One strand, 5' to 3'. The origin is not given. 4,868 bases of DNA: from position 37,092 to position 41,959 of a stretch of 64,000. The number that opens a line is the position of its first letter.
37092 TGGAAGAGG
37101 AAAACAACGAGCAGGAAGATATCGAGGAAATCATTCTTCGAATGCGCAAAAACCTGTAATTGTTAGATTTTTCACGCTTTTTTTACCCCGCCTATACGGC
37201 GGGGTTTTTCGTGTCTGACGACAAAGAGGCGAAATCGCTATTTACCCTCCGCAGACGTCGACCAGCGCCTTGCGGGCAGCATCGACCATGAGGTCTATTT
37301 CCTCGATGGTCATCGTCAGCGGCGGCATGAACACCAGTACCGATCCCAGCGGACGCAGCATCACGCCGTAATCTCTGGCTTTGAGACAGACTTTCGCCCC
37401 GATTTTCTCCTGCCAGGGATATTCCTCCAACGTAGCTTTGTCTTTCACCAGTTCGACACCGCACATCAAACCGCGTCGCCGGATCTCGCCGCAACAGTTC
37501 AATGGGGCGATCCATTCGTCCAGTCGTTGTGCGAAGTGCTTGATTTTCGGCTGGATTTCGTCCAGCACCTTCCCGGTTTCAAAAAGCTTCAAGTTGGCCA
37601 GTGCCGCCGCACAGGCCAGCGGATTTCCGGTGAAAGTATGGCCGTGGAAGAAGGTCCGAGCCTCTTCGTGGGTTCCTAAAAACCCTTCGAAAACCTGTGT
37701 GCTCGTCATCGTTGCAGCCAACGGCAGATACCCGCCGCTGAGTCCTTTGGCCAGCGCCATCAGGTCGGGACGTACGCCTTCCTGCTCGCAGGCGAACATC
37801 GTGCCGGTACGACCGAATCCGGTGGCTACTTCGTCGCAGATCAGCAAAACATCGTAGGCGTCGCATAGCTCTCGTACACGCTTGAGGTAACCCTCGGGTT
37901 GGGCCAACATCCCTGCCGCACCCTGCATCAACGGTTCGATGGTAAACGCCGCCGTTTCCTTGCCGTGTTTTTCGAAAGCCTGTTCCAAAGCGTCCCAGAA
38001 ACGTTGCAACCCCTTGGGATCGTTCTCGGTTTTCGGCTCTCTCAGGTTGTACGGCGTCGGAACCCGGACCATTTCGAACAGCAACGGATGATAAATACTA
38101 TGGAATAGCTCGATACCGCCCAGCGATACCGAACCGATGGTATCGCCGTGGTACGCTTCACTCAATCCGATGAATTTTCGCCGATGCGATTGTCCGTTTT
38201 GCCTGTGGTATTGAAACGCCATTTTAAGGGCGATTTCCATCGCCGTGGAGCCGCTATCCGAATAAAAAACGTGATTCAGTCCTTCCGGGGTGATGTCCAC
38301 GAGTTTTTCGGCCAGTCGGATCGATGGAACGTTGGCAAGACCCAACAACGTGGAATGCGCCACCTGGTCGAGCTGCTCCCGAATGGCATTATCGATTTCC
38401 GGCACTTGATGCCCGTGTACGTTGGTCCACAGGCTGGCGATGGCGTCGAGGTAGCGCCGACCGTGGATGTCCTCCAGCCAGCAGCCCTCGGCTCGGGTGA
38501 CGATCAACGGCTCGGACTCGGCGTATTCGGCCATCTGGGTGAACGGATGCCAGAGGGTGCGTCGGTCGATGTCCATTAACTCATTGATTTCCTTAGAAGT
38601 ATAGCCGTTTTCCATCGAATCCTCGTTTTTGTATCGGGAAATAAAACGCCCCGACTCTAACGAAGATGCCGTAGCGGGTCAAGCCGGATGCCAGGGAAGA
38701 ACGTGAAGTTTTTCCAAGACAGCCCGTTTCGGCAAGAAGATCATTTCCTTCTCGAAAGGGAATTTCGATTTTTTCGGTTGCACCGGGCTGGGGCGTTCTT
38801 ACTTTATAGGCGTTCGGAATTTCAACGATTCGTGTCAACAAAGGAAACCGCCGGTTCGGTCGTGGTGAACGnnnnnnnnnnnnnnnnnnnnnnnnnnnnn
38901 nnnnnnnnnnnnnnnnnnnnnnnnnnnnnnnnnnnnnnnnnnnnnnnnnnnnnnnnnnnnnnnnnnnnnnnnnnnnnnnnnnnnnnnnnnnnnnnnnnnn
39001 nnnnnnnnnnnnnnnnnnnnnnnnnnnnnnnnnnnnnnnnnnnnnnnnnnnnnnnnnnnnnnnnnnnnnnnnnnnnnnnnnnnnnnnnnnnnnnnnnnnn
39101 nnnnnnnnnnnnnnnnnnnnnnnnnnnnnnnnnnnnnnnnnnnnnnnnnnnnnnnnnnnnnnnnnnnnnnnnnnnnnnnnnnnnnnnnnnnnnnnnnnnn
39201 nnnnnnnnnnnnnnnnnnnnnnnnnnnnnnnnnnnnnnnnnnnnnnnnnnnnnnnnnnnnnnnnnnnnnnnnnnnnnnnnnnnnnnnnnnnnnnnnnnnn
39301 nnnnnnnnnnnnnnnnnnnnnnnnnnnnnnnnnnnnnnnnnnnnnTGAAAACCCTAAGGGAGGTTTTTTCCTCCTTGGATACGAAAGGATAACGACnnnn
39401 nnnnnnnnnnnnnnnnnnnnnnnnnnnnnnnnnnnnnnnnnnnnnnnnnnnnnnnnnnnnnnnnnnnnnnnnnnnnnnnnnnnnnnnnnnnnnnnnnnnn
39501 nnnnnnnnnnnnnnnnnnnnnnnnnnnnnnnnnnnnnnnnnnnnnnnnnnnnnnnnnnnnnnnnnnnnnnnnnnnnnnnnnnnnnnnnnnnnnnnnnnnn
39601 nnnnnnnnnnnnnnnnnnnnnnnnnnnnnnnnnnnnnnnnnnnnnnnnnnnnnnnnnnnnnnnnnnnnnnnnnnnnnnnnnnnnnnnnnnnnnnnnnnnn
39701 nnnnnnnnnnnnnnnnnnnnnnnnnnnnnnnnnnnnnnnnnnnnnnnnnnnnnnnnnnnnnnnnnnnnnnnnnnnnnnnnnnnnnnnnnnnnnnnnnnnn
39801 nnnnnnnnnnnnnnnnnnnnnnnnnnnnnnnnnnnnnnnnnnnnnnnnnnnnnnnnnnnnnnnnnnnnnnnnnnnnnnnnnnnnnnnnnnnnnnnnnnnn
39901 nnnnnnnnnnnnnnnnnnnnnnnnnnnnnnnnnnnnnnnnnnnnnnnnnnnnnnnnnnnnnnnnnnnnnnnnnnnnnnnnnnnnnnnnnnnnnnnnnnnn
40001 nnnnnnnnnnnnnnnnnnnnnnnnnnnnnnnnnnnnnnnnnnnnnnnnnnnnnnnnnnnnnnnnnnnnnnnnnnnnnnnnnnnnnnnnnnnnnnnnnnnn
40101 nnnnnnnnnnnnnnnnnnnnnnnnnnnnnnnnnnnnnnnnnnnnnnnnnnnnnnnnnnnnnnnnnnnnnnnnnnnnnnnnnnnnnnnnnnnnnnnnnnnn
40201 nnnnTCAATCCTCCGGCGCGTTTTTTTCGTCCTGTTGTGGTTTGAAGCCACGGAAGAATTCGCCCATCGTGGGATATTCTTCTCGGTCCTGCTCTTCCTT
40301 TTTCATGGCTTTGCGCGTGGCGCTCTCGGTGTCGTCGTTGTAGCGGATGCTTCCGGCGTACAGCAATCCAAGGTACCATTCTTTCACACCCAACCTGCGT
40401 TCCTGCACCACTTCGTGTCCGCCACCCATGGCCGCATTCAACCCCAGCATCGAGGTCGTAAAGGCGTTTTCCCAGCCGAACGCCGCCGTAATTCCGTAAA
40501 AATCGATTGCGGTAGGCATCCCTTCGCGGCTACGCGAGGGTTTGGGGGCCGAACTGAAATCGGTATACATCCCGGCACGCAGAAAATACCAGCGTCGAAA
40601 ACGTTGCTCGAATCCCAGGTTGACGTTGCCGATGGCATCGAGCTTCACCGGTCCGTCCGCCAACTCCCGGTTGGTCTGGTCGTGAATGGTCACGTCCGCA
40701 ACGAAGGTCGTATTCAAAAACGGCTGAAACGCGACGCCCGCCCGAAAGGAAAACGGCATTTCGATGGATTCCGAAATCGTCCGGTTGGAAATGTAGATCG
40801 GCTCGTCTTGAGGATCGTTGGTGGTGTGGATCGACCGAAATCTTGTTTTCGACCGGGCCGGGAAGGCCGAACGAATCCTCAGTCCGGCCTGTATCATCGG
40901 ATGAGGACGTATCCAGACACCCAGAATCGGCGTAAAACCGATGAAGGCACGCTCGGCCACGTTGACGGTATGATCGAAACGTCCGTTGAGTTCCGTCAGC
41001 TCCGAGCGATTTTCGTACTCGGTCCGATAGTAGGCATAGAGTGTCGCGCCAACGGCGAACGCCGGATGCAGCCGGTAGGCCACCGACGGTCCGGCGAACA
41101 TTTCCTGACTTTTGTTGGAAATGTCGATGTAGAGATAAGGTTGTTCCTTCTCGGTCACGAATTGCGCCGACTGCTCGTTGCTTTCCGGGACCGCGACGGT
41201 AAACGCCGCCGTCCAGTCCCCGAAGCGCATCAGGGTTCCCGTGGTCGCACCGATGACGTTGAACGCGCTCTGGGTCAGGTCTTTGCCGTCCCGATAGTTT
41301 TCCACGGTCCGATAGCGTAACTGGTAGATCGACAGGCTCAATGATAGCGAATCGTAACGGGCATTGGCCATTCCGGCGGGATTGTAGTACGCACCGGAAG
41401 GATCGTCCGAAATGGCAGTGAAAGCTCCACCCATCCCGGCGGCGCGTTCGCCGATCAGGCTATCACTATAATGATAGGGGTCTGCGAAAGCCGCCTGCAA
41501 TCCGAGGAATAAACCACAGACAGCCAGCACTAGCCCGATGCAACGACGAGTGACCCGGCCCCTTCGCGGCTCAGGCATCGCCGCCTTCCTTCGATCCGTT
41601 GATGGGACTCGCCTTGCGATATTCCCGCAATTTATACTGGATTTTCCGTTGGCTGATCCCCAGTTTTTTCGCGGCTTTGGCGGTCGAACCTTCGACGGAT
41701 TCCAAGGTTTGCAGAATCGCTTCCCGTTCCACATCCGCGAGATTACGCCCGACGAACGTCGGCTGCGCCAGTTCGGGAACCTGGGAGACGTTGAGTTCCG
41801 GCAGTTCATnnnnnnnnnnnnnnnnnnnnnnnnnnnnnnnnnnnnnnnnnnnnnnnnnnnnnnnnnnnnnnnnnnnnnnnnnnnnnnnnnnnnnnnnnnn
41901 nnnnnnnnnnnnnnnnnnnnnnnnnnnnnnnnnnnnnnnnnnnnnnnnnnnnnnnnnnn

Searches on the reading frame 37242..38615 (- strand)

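Call 6: search_protein_families(library=pfam, proteins=[window:37242-38615:-])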
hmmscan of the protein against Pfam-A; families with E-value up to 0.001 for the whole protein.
window:37242-38615:- (457 aa): 1 family
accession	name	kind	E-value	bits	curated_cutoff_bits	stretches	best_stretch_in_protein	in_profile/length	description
PF00202.27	Aminotran_3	-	3.6e-109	365.6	30.5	1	35-451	9-403/403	Aminotransferase class-III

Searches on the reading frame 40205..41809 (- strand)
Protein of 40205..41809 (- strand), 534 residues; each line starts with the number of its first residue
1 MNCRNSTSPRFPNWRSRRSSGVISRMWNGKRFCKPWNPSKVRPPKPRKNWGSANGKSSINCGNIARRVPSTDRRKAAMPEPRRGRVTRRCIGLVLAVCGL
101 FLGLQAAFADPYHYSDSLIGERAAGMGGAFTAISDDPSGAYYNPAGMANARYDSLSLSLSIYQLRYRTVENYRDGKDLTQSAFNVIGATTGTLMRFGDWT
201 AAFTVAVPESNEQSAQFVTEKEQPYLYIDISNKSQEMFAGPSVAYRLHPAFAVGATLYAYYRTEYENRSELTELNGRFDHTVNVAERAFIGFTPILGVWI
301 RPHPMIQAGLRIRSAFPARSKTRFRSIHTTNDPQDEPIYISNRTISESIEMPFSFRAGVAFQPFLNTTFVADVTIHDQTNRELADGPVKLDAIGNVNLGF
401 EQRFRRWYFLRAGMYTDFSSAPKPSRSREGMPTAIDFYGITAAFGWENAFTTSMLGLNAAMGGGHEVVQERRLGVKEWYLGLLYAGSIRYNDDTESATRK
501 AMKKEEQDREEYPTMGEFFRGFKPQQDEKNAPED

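Call 6: search_protein_families(library=pfam, proteins=[window:40205-41809:-])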
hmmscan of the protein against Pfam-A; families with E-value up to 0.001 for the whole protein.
window:40205-41809:- (534 aa): 0 families

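Call 47: search_protein_families(library=ncbifam, proteins=[window:40205-41578:-], max_evalue=0.01)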
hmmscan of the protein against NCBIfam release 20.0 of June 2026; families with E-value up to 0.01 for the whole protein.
window:40205-41578:- (457 aa): 3 families
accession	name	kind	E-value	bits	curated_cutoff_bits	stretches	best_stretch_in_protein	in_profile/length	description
NF033709.1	PorV_fam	subfamily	2.4e-07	30.7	90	1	45-86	14-56/326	PorV/PorQ family protein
NF053685.1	BamG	equivalog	1.1e-06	27.9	250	1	165-324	140-303/397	BamG family beta-barrel-assembly machinery protein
NF052325.1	PorVQ2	equivalog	1.1e-05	24.5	325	1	42-74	34-66/354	putative type IX sorting system protein PorV2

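Call 68: search_protein_families(library=pfam, proteins=[window:40205-41578:-], max_evalue=5)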
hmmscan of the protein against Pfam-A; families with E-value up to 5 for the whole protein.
window:40205-41578:- (457 aa): 2 families
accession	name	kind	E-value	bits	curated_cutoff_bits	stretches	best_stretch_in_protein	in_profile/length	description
PF03349.22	Toluene_X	-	0.0042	16.1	29.7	1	47-184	21-164/421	Outer membrane protein transport protein (OMPP1/FadL/TodX)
PF03687.19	UPF0164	-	0.007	15.6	21.4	1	43-186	49-166/325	Uncharacterised protein family (UPF0164)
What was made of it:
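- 40205..41578 (-): ORF for a 457-aa secreted, outer-membrane-barrel-like protein. It starts 8 nt before the activator's stop codon. Hits to PorV_fam (E 2.4e-07, 30.7 bits against a cut-off of 90) and Toluene_X/FadL (E 0.004) are both sub-threshold (calls 47, 68).
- Checked: The FadL/PorV likeness of 40205-41578 rests on sub-threshold hits only (calls 47, 68).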
